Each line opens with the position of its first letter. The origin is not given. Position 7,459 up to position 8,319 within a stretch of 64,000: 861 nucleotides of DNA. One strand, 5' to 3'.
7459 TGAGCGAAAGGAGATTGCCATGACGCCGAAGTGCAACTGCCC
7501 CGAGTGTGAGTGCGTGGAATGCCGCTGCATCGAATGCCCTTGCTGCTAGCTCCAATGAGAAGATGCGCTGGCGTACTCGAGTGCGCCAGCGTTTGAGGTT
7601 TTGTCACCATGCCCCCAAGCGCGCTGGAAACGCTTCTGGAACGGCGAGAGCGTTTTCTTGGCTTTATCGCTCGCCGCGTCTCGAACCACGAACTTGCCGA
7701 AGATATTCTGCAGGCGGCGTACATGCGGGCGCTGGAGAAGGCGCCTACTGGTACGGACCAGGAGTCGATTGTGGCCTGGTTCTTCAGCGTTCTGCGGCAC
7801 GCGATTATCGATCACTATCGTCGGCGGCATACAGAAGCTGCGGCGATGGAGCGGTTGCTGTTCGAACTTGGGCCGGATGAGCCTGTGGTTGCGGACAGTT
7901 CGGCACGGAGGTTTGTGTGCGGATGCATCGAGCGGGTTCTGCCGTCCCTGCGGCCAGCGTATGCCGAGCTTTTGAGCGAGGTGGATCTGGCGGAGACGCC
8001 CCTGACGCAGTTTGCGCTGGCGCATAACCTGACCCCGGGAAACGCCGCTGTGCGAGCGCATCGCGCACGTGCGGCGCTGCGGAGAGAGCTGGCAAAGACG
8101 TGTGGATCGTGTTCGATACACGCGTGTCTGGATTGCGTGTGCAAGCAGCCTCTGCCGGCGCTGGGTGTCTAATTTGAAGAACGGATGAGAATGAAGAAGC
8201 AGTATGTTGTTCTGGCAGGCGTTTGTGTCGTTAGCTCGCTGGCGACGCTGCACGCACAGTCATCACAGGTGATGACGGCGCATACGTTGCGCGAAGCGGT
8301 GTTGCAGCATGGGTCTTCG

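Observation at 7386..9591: System-level hypothesis: a four-part metal/thiol-stress module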

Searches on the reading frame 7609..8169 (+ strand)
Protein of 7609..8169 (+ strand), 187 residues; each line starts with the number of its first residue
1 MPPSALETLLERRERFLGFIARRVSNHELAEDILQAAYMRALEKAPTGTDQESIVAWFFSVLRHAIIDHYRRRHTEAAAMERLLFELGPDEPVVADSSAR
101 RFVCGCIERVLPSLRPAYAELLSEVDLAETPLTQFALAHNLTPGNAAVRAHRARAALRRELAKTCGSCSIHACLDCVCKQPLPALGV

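Call 6: search_protein_families(library=pfam, proteins=[window:7609-8169:+], max_evalue=0.1)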
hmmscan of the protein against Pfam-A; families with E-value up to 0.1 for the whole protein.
window:7609-8169:+ (187 aa): 2 families
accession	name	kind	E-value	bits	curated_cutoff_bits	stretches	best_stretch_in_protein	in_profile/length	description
PF04542.20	Sigma70_r2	-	1.1e-10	41.6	24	1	15-73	7-68/71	Sigma-70 region 2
PF08281.18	Sigma70_r4_2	-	0.0017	18.4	25.7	1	106-157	3-54/54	Sigma-70, region 4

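Call 7: search_protein_families(library=ncbifam, proteins=[window:7609-8169:+], max_evalue=0.1)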
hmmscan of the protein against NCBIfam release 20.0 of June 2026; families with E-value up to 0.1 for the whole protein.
window:7609-8169:+ (187 aa): 67 families (the best 25 are shown)
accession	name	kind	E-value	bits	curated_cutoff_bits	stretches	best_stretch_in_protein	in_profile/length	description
TIGR02959.1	SigZ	equivalog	7.7e-22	77.9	168.65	1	14-165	6-152/170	RNA polymerase sigma factor SigZ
NF007215.0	PRK09637.1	equivalog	1.1e-21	77.7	212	1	15-165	13-158/181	RNA polymerase sigma factor SigZ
TIGR02937.1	sigma70-ECF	superfamily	1.8e-14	53.7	42.9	1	5-161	2-165/165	sigma-70 family RNA polymerase sigma factor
TIGR02989.1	Sig-70_gvs1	subfamily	2.9e-12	46.8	124.55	1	8-159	6-156/158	RNA polymerase sigma-70 factor, Rhodopirellula/Verrucomicrobium family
TIGR02950.1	SigM_subfam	subfamily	2.9e-11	43.5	147.95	1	18-159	15-156/159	RNA polymerase sigma factor, SigM family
NF009166.1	PRK12513.1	equivalog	2.4e-10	40.5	206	1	5-80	23-99/193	RNA polymerase sigma factor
NF008888.0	PRK11922.1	equivalog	2.8e-10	40.2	204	1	4-168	30-203/231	RNA polymerase sigma factor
TIGR02943.1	Sig70_famx1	hypoth_equivalog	4.5e-10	39.6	162.2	1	7-77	6-76/188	RNA polymerase sigma-70 factor, TIGR02943 family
NF007227.0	PRK09645.1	subfamily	5.4e-10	39.4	202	1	16-163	26-172/177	sigma-70 family RNA polymerase sigma factor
NF058625.1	sigma_PG0214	equivalog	1.7e-09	37.6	130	1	10-164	11-164/170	GFO_1088 family ECF-type sigma factor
NF009184.0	PRK12532.1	equivalog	2.6e-09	37.2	276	1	7-78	9-81/195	RNA polymerase sigma factor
NF007225.0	PRK09643.1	equivalog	2.6e-09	37.1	190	1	4-164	27-185/204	RNA polymerase sigma factor SigM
NF009164.0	PRK12511.1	equivalog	3.1e-09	36.6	185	1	24-159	25-157/182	RNA polymerase sigma factor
NF009182.0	PRK12530.1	subfamily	3.3e-09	36.5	264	1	9-75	15-81/193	RNA polymerase sigma factor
NF008892.0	PRK11924.2-1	equivalog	4.3e-09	36.3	291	1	9-77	22-90/203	RNA polymerase sigma factor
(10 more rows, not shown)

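Call 17: find_homologous_proteins(query=window:7609-8169:+)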
Query window:7609-8169:+ (187 aa): 511 proteins with E <= 0.001 among 1645 candidates; the best 120 are listed.
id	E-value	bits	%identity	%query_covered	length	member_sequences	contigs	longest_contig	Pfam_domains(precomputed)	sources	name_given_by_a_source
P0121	4.2e-118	410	100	100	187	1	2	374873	PF04542.21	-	-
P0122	7.7e-75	269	65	99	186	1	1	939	PF04542.21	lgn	-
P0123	2.9e-74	267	67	97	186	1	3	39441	PF04542.21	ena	-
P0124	8.8e-74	265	69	96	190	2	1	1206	PF04542.21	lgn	-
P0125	1.3e-73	265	66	96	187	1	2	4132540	PF04542.21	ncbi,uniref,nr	ncbi:RNA polymerase sigma factor [Granulicella cerasi]|uniref:RNA polymerase sigma factor n=1 Tax=Gr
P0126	7.0e-73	262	66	97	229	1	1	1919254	PF04542.21,PF08281.19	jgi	jgi:RNA polymerase sigma factor (sigma-70 family)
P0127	4.5e-72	260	66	96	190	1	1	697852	PF04542.21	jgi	jgi:RNA polymerase sigma factor (sigma-70 family)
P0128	5.2e-72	259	68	95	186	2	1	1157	PF04542.21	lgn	-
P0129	2.4e-71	257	65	97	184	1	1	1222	PF04542.21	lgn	-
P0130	2.6e-71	257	65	97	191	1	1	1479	PF04542.21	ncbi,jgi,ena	jgi:RNA polymerase sigma-70 factor (ECF subfamily)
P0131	3.0e-71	257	67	96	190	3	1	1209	PF04542.21,PF08281.19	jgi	jgi:RNA polymerase sigma-70 factor (ECF subfamily)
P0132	4.2e-71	257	66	96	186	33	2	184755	PF04542.21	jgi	jgi:RNA polymerase sigma factor (sigma-70 family)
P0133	1.3e-70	255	66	97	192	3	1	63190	PF04542.21,PF08281.19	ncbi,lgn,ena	-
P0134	1.8e-70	254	66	97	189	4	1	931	PF04542.21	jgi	-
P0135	4.1e-70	253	66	94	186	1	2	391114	PF04542.21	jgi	jgi:RNA polymerase sigma-70 factor (ECF subfamily)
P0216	1.5e-62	229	65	94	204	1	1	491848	PF04542.21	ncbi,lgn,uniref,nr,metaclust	ncbi:RNA polymerase sigma-70 factor, ECF subfamily [Bryocella elongata]|uniref:RNA polymerase sigma 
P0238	8.1e-60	220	58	93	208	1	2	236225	PF04542.21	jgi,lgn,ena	-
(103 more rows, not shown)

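Call 20: find_related_loci(query=A2, collection=metagenome_contigs, flank=4000)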
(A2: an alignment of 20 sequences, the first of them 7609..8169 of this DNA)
Query A2 (187 aa) in metagenome_contigs; peptide patterns used: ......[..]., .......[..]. (x = any residue, [..] = any of these).
600 stretches matched a pattern (row limit reached: there are more); 80 encode a relative of the query (tblastn E <= 1e-3); 80 distinct loci.
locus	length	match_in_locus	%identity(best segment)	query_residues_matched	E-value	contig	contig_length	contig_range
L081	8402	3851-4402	64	1-179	5e-73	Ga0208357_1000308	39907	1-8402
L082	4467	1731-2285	60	1-185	5e-72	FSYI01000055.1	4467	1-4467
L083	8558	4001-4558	64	1-181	5e-66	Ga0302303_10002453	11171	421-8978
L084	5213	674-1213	66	1-179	2e-63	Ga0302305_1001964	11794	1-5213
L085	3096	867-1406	66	1-179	7e-63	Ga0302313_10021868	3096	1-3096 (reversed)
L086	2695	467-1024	65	1-181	2e-63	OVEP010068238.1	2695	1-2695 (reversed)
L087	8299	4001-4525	64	4-180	7e-62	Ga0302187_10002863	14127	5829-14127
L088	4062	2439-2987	63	1-181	2e-61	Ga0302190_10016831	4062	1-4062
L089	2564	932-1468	52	1-181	3e-60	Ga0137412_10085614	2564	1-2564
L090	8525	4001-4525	58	6-179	1e-57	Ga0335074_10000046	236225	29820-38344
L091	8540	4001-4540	51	1-179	2e-56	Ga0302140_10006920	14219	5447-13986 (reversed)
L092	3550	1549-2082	49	1-180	1e-56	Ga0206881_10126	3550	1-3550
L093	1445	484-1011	51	1-178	3e-59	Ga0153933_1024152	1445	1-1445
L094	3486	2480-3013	48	1-180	3e-56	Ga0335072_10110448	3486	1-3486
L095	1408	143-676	48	1-180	8e-57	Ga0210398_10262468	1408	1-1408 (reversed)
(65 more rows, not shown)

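Call 35: find_encoding_contigs(protein=P0216, flank=5000, max_places=2)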
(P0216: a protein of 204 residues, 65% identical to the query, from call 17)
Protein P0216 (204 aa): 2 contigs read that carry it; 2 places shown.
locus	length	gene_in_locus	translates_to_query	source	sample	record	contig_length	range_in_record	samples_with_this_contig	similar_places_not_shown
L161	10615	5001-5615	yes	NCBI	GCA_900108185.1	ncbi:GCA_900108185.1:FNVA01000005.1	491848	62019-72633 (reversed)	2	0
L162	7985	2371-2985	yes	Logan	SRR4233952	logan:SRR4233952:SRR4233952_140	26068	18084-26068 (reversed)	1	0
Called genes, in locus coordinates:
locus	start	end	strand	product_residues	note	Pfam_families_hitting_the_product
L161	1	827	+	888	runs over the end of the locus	PF02518:HATPase_c, PF00204:DNA_gyraseB, PF01751:Toprim, PF00986:DNA_gyraseB_C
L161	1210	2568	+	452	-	PF01979:Amidohydro_1, PF07969:Amidohydro_3 (weak)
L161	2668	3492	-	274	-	PF12852:Cupin_6, PF00165:HTH_AraC (faint), PF12833:HTH_18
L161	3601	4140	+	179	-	PF02627:CMD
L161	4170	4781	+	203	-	PF04224:DUF417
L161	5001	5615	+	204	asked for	PF04542:Sigma70_r2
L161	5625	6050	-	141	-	PF03795:YCII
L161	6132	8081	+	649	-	PF01425:Amidase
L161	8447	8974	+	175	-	-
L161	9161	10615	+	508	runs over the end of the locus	-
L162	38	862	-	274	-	PF12852:Cupin_6, PF00165:HTH_AraC (faint), PF12833:HTH_18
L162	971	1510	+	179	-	PF02627:CMD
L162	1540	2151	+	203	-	PF04224:DUF417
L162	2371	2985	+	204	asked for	PF04542:Sigma70_r2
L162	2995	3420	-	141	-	PF03795:YCII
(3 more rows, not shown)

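Call 36: find_encoding_contigs(protein=P0238, flank=5000, max_places=2)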
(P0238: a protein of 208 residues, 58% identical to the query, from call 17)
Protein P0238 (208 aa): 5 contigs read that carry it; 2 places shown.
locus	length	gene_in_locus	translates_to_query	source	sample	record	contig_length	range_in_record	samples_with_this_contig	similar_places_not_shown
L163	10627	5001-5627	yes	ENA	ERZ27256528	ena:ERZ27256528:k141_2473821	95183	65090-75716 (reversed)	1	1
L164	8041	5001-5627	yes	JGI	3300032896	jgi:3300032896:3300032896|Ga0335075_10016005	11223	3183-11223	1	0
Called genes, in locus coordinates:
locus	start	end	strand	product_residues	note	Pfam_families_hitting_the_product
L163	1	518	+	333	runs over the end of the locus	PF00480:ROK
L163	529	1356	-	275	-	PF01149:Fapy_DNA_glyco, PF05833:NFACT_N (faint), PF06831:H2TH, PF06827:zf-FPG_IleRS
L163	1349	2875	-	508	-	PF00324:AA_permease, PF13520:AA_permease_2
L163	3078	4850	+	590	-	PF01425:Amidase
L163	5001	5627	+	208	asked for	PF04542:Sigma70_r2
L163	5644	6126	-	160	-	PF09424:YqeY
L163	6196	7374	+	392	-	PF00266:Aminotran_5, PF01053:Cys_Met_Meta_PP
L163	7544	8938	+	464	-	PF00772:DnaB, PF03796:DnaB_C, PF13481:AAA_25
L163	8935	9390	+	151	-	-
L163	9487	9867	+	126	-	PF00903:Glyoxalase, PF22677:Ble-like_N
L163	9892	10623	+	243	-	PF08279:HTH_11, PF19187:HTH_PafC (faint), PF13280:WYL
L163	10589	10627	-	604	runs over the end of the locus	PF20142:Scaffold, PF01471:PG_binding_1 (weak), PF03734:YkuD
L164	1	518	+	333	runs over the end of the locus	PF00480:ROK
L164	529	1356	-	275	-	PF01149:Fapy_DNA_glyco, PF05833:NFACT_N (faint), PF06831:H2TH, PF06827:zf-FPG_IleRS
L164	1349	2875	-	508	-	PF00324:AA_permease, PF13520:AA_permease_2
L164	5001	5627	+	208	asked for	PF04542:Sigma70_r2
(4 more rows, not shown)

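Call 37: find_encoding_contigs(protein=P0121, flank=6000, max_places=2)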
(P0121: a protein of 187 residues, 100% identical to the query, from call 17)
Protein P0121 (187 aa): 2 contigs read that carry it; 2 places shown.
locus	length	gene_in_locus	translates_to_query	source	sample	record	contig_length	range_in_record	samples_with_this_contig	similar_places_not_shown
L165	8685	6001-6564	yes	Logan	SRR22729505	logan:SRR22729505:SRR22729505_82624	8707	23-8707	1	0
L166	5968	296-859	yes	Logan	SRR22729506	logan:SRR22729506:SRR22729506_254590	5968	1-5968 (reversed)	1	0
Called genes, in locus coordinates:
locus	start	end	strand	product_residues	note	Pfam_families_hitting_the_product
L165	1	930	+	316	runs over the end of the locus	?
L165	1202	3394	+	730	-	PF07494:Reg_prop (faint), PF20067:SSL_N (faint)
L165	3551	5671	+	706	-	-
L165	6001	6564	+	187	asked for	PF04542:Sigma70_r2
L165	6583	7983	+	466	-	-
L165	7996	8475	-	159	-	PF09424:YqeY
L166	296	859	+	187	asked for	PF04542:Sigma70_r2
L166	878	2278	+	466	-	-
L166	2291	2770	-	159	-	PF09424:YqeY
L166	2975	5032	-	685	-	-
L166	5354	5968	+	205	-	?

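Call 58: search_dna_similar(query=window:7609-8169:+, collection=plasmids, mode=protein, max_evalue=1e-10, max_rows=25)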
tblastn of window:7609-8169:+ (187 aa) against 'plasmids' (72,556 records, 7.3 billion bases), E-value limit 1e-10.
Records with a match: 30; places in all: 43; records where one place covers at least 80% of the query: 30.
Best place of each record, by identity: <60% 30.
By first word of the organism name: Roseovarius 8; Candidatus 3; Roseibium 3; Paracoccus 2; Sulfitobacter 2; Croceicoccus 2; Dinoroseobacter 2; Roseobacter 1; Pseudohalocynthiibacter 1; Phenylobacterium 1; and 5 more.
By predicted mobility (MOB-suite, as given by PLSDB): conjugative 14; non-mobilizable 12; mobilizable 4.
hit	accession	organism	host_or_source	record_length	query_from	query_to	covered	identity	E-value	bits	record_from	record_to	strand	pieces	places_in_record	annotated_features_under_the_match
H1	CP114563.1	Candidatus Manganitrophus sp.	activated carbon metagenome,metagenomic ...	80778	16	180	88%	40.6%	3e-28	117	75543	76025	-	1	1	sigma-70 family RNA polymerase sigma factor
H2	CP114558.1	Candidatus Manganitrophus sp.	activated carbon metagenome,metagenomic ...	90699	16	180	88%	40.6%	3e-28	117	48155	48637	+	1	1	sigma-70 family RNA polymerase sigma factor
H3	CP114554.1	Candidatus Manganitrophus sp.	activated carbon metagenome,metagenomic ...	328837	16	180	88%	40.6%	3e-28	117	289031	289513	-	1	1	sigma-70 family RNA polymerase sigma factor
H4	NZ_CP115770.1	Paracoccus sediminicola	cell culture,sediment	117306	2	178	95%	36.3%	6e-16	82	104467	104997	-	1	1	sigma-70 family RNA polymerase sigma factor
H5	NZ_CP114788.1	Roseibium sp. Sym1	Symbiodiniaceae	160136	16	178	87%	38.6%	4e-19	91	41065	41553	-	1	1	sigma-70 family RNA polymerase sigma factor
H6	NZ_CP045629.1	Roseibium aggregatum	-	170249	16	178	87%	38.6%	4e-19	91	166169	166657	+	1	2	sigma-70 family RNA polymerase sigma factor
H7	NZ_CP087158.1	Roseibium aggregatum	cell culture,seawater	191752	16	178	87%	38.6%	4e-19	91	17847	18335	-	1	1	sigma-70 family RNA polymerase sigma factor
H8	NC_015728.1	Roseobacter litoralis Och 149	seaweed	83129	16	179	88%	37.1%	5e-12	71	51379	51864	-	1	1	sigma-70 family RNA polymerase sigma factor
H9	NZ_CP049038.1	Pseudohalocynthiibacter aestuariivivens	pure culutre,Seawater recirculating ...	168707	16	178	87%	37.3%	8e-15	79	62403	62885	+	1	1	RNA polymerase sigma factor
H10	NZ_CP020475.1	Roseovarius mucosus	Skeletonema marinoi strain RO5AC,Cell ...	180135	16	178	87%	37.3%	2e-13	74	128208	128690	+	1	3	sigma-70 family RNA polymerase sigma factor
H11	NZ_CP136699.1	Sulfitobacter dubius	Macrocystis pyrifera gametophyte,Whole ...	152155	16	179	88%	36.5%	1e-13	75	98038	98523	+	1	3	sigma-70 family RNA polymerase sigma factor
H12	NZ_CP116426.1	Sulfitobacter faviae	Hexacorallia,culture,Cold water coral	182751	16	179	88%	36.5%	1e-13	75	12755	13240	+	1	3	sigma-70 family RNA polymerase sigma factor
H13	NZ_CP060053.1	Croceicoccus marinus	prokaryote,marine sediment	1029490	16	178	87%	36.7%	2e-15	81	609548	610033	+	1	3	none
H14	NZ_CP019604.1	Croceicoccus marinus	-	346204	16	178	87%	36.7%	3e-15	80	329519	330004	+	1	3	hypothetical protein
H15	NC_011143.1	Phenylobacterium zucineum HLK1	-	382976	16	180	88%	35.9%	7e-16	82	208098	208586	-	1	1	sigma-70 family RNA polymerase sigma factor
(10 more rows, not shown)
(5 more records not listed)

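Call 59: get_annotated_region(hit=H2, flank=4000)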
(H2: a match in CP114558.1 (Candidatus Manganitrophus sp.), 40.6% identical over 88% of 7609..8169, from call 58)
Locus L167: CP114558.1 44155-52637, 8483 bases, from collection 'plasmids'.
description: MAG: Candidatus Manganitrophus sp. isolate GAC2 plasmid unnamed3, complete sequence
organism: Candidatus Manganitrophus sp. (NCBI taxid 2927580)
taxonomy: Bacteria; Nitrospirota; Nitrospiria; Candidatus Troglogloeales; Candidatus Manganitrophaceae; Candidatus Manganitrophus; Candidatus Manganitrophus sp.
host: -; source: activated carbon metagenome,metagenomic assembly,Carbon granules from GAC filter; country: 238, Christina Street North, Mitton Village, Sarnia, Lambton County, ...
typing (MOB-suite, as given by PLSDB): non-mobilizable
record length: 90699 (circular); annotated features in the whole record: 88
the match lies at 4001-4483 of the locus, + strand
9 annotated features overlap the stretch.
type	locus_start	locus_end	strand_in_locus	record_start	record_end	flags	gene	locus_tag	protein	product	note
CDS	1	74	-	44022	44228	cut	-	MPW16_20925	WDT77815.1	hypothetical protein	-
CDS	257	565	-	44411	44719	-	-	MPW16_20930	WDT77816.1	hypothetical protein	-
CDS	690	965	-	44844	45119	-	-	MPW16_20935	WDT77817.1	hypothetical protein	-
CDS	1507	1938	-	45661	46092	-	-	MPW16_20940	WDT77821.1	chromate resistance protein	-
CDS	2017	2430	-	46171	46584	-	nikR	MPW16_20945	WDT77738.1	nickel-responsive transcriptional regulator NikR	-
CDS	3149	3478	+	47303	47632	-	-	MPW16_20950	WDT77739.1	YnfA family protein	-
CDS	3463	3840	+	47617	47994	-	-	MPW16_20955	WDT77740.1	cation transporter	-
CDS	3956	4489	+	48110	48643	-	-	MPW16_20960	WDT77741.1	sigma-70 family RNA polymerase sigma factor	-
CDS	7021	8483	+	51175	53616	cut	-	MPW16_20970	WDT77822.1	heavy metal translocating P-type ATPase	-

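Call 60: get_annotated_region(hit=H6, flank=4000)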
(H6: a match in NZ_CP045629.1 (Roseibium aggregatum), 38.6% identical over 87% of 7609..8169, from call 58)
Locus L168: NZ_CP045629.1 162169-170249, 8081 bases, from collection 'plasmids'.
description: Roseibium aggregatum strain ZYF703 plasmid unnamed2, complete sequence
organism: Roseibium aggregatum (NCBI taxid 187304)
taxonomy: Bacteria; Pseudomonadota; Alphaproteobacteria; Hyphomicrobiales; Stappiaceae; Roseibium; Roseibium aggregatum
host: -; source: -; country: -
typing (MOB-suite, as given by PLSDB): mobilizable; relaxase MOBQ
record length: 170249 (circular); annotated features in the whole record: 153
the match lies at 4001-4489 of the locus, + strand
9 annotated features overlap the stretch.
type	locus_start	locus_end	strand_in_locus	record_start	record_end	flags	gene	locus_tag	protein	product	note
CDS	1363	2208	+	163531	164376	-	-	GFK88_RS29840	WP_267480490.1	Na+/H+ antiporter NhaA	GO:0006885 - regulation of pH [Evidence IEA]; GO:0006814 - sodium ion transport [Evidence IEA]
CDS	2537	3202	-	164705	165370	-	-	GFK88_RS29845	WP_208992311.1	potassium channel family protein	GO:0034220 - monoatomic ion transmembrane transport [Evidence IEA]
CDS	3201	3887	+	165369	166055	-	-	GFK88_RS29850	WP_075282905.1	DUF6629 family protein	-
CDS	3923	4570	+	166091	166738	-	-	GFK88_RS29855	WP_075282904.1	sigma-70 family RNA polymerase sigma factor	GO:0006352 - DNA-templated transcription initiation [Evidence IEA]; GO:0006355 - regulation of DNA-templated ...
CDS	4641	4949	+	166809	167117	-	-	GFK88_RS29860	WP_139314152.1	hypothetical protein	-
CDS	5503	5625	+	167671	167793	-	-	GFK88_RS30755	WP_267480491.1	hypothetical protein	-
CDS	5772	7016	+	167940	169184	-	-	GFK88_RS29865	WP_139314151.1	NAD(P)/FAD-dependent oxidoreductase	-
CDS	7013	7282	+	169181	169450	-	-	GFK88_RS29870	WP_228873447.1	hypothetical protein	-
CDS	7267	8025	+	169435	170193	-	-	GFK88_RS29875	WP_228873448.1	cyclopropane-fatty-acyl-phospholipid synthase family protein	-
